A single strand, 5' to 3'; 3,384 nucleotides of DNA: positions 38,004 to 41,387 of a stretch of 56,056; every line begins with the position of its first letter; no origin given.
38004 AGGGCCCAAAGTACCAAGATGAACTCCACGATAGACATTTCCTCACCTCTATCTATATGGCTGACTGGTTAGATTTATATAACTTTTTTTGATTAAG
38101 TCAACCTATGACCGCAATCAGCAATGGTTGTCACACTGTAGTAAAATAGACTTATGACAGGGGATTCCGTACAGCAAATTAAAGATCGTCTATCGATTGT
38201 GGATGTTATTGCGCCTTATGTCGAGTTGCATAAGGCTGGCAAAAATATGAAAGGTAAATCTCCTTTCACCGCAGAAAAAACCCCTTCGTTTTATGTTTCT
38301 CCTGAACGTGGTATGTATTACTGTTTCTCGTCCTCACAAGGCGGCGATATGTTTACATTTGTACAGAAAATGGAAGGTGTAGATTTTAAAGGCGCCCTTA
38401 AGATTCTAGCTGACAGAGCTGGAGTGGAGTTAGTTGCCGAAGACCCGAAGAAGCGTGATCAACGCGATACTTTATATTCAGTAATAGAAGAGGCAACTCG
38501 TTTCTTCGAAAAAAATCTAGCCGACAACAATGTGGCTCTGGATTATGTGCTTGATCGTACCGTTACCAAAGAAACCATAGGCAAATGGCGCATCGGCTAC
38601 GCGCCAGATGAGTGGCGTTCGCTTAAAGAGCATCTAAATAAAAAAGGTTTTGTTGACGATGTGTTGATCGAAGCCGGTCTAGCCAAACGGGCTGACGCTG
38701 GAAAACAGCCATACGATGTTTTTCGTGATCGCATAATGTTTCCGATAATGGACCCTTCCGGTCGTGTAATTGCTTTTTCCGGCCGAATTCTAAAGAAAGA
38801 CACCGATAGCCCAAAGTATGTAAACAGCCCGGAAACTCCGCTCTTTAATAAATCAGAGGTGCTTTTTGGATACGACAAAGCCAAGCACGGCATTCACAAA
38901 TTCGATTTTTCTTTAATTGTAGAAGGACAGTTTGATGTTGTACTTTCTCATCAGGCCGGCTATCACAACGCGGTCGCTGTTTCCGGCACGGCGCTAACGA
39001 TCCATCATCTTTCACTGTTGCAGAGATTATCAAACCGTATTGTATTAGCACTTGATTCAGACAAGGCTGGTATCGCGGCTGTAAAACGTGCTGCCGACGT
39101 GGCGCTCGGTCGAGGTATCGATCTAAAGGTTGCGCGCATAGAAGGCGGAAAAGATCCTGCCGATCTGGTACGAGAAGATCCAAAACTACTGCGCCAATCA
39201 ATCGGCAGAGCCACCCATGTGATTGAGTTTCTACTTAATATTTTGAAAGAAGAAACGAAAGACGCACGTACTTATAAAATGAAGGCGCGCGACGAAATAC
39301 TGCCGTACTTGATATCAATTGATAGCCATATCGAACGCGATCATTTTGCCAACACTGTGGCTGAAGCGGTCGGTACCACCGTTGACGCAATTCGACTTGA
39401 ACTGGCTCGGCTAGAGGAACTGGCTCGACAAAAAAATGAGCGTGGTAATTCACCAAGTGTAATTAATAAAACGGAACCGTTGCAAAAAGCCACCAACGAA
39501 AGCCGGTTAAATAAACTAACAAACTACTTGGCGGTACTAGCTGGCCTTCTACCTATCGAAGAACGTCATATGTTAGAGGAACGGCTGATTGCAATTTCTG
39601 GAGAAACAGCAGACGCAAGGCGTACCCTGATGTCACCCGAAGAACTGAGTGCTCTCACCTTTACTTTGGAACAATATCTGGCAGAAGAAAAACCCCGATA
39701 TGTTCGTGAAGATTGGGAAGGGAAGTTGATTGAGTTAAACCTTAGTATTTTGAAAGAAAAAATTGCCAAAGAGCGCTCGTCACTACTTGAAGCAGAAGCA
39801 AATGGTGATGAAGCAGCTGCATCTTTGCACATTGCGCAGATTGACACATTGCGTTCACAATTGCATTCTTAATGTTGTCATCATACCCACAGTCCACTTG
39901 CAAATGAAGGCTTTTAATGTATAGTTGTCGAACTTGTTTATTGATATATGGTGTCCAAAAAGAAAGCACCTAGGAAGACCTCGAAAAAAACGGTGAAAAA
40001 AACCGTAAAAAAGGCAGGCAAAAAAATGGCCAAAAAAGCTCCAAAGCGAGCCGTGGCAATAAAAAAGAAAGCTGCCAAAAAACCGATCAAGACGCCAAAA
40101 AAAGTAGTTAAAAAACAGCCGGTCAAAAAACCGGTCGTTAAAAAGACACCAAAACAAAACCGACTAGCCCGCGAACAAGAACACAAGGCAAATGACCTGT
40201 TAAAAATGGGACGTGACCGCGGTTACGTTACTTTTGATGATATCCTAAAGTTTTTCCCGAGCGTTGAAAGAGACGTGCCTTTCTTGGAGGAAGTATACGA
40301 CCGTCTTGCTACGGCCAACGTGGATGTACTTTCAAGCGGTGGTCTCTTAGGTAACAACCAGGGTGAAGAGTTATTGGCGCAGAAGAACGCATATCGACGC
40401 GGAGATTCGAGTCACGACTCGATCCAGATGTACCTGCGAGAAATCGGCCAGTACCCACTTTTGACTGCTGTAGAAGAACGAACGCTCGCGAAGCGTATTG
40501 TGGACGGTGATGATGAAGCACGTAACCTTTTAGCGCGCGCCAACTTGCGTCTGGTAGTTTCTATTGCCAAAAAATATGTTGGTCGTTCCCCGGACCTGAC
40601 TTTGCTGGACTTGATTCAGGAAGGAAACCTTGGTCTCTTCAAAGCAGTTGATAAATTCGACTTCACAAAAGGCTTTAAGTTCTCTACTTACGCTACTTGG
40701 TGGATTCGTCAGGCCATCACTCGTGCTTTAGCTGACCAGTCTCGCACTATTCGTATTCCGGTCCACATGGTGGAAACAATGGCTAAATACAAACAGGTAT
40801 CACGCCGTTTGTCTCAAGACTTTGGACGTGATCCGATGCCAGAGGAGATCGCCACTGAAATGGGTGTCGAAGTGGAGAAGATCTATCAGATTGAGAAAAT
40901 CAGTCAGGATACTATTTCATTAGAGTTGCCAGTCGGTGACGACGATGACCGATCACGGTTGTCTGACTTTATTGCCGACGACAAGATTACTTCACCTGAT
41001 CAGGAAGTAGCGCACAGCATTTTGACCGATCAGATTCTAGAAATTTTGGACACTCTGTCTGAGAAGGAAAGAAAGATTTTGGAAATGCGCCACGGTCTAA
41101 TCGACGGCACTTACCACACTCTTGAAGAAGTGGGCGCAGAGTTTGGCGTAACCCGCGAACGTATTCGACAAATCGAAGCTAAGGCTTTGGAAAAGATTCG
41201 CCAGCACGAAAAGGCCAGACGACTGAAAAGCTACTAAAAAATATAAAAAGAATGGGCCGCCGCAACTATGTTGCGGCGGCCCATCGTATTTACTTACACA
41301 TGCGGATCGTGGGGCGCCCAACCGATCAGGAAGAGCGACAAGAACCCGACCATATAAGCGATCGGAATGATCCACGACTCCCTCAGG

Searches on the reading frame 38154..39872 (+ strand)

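Call 57: search_protein_families(library=pfam, proteins=[window:38154-39872:+], max_evalue=0.00001)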
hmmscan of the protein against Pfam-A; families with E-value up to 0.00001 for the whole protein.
window:38154-39872:+ (572 aa): 6 families
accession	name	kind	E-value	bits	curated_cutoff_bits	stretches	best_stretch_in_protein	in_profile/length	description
PF08275.17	DNAG_N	-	9.7e-42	142.5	26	1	117-244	1-128/128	DNA primase catalytic core, N-terminal domain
PF01807.25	Zn_ribbon_DnaG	-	2.7e-28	98.1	24.9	1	4-95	4-95/98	CHC2 zinc finger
PF13155.12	Toprim_2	-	2.8e-18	66.5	22.1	1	255-338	2-87/88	Toprim-like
PF13662.12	Toprim_4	-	1.7e-16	60.6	25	1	254-326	4-83/85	Toprim domain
PF01751.28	Toprim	-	1.5e-09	38.4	23.1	1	254-318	3-81/96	Toprim domain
PF13362.12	Toprim_3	-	3.1e-06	28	27.2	1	254-341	3-91/95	Toprim domain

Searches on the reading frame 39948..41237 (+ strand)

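Call 57: search_protein_families(library=pfam, proteins=[window:39948-41237:+], max_evalue=0.00001)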
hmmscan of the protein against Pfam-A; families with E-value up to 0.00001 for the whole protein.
window:39948-41237:+ (429 aa): 5 families
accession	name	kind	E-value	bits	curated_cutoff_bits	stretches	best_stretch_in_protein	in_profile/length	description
PF04542.20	Sigma70_r2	-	1.2e-21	76.7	24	1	195-267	1-71/71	Sigma-70 region 2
PF04539.22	Sigma70_r3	-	6.2e-21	74.7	25.3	1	276-352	1-76/78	Sigma-70 region 3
PF04545.22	Sigma70_r4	-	9.1e-18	64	24.1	1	367-419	2-50/50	Sigma-70, region 4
PF00140.25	Sigma70_r1_2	-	4.4e-15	55.8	22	1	157-190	1-34/34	Sigma-70 factor, region 1.2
PF03979.19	Sigma70_r1_1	-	1.5e-08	34.9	22.5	1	77-132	3-58/81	Sigma-70 factor, region 1.1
